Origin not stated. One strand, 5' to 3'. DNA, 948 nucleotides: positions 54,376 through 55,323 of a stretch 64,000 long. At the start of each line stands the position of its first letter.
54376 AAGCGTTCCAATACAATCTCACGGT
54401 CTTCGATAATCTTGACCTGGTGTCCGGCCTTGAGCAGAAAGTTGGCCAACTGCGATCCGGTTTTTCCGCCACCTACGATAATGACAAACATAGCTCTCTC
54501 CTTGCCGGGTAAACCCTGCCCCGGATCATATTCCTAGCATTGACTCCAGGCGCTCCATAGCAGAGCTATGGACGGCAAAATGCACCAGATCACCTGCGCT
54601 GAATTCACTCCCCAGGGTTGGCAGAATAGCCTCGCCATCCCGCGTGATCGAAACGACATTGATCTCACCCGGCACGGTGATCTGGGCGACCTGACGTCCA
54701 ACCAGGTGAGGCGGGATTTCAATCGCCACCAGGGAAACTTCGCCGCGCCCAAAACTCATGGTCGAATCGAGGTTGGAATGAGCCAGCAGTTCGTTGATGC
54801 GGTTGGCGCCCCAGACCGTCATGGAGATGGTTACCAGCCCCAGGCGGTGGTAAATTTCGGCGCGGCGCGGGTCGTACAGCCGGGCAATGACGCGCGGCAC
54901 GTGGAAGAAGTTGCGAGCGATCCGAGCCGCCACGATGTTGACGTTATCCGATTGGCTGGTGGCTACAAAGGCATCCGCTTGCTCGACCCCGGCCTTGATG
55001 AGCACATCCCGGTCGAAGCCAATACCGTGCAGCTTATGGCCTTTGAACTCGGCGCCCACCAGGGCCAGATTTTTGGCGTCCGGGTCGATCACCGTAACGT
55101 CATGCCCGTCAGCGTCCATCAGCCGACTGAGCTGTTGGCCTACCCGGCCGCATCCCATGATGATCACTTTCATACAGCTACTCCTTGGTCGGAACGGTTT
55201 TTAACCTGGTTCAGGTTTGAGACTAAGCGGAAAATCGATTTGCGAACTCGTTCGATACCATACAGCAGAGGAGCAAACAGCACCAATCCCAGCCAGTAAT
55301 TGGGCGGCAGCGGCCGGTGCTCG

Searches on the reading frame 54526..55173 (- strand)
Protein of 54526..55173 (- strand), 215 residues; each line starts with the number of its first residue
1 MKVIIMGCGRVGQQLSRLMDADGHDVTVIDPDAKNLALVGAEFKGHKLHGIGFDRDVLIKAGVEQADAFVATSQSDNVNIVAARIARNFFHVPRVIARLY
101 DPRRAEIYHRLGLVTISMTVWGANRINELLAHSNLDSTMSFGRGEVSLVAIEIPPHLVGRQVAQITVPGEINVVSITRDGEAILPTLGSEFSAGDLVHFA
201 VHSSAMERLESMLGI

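Call 23: find_encoding_contigs(protein=window:54526-55173:-, flank=10000, max_places=2)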
Protein window:54526-55173:- (215 aa): 2 contigs read that carry it; 1 place shown.
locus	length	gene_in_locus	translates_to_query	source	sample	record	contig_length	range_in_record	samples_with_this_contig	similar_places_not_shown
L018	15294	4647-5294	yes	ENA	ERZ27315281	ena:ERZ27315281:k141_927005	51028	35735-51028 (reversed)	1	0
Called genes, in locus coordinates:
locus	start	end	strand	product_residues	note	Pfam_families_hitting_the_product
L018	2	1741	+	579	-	?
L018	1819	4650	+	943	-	PF00690:Cation_ATPase_N, PF00122:E1-E2_ATPase, PF00702:Hydrolase, PF13246:Cation_ATPase, PF12710:HAD, PF08282:Hydrolase_3 (weak), PF00689:Cation_ATPase_C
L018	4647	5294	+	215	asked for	PF02254:TrkA_N, PF02080:TrkA_C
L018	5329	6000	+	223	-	PF00070:Pyr_redox (faint), PF02254:TrkA_N, PF07992:Pyr_redox_2 (faint), PF02080:TrkA_C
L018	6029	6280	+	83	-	-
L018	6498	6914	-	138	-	PF00903:Glyoxalase, PF06983:3-dmu-9_3-mt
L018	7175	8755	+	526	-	PF12229:PG_binding_4, PF01476:LysM, PF03734:YkuD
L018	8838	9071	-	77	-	-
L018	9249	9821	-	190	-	PF01872:RibD_C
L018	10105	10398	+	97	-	-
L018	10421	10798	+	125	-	-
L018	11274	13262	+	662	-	-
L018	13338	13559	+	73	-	-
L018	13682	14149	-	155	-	PF13240:Zn_Ribbon_1 (weak), PF13248:Zn_ribbon_3 (weak)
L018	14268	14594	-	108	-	PF07883:Cupin_2 (weak)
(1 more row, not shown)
